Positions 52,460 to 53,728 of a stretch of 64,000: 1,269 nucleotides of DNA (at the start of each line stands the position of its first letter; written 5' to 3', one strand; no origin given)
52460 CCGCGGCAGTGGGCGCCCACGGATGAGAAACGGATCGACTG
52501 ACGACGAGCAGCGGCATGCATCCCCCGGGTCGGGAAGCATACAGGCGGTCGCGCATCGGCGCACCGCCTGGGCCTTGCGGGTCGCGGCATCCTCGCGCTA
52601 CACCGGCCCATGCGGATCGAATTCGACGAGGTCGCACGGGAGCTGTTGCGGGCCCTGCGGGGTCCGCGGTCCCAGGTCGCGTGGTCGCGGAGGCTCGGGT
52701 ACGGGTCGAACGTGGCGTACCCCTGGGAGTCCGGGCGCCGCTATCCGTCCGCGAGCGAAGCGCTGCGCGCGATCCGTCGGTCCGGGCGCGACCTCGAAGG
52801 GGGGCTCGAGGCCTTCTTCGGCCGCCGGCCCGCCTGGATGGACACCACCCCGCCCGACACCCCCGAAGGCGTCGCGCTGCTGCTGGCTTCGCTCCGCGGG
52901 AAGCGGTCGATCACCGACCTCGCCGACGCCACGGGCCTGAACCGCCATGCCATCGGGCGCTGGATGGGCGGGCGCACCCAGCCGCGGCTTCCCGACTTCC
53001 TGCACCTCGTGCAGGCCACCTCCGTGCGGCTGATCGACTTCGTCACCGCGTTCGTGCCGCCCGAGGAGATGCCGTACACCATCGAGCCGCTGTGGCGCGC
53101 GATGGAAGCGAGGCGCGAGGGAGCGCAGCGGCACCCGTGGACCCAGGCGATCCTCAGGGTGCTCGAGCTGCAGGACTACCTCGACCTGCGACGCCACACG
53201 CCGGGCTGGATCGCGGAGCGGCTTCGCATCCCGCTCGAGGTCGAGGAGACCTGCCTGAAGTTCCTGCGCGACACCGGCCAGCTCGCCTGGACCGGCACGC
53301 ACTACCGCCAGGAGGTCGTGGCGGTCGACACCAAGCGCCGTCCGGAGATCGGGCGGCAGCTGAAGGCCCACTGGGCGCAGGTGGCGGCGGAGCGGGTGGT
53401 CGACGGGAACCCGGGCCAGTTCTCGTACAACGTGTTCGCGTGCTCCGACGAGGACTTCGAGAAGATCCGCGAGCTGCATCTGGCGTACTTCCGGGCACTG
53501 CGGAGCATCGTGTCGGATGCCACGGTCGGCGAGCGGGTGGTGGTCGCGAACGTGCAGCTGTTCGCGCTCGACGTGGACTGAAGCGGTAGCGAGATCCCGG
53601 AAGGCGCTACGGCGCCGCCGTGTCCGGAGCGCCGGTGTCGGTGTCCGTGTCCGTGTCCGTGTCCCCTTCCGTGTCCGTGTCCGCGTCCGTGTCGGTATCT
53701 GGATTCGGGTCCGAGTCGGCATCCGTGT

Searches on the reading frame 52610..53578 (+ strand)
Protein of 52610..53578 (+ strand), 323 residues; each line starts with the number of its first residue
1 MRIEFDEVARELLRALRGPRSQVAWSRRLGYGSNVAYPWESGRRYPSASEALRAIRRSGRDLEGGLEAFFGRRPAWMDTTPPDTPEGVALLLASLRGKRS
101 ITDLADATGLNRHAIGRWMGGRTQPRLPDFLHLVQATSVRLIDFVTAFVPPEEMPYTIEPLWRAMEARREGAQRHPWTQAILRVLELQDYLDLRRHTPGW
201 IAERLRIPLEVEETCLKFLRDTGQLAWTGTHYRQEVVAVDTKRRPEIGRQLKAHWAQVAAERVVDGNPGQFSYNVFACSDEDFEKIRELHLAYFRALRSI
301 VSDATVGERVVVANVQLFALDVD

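Call 25: search_protein_families(library=pfam, proteins=[window:52610-53578:+], max_evalue=0.01)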
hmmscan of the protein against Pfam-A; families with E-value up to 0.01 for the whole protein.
window:52610-53578:+ (323 aa): 2 families
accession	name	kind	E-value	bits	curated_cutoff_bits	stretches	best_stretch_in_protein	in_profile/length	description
PF14394.12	DUF4423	-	1.7e-15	57.7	30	1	179-320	24-165/165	Domain of unknown function (DUF4423)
PF13560.12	HTH_31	-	8.5e-06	26.4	27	1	90-136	4-53/64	Helix-turn-helix domain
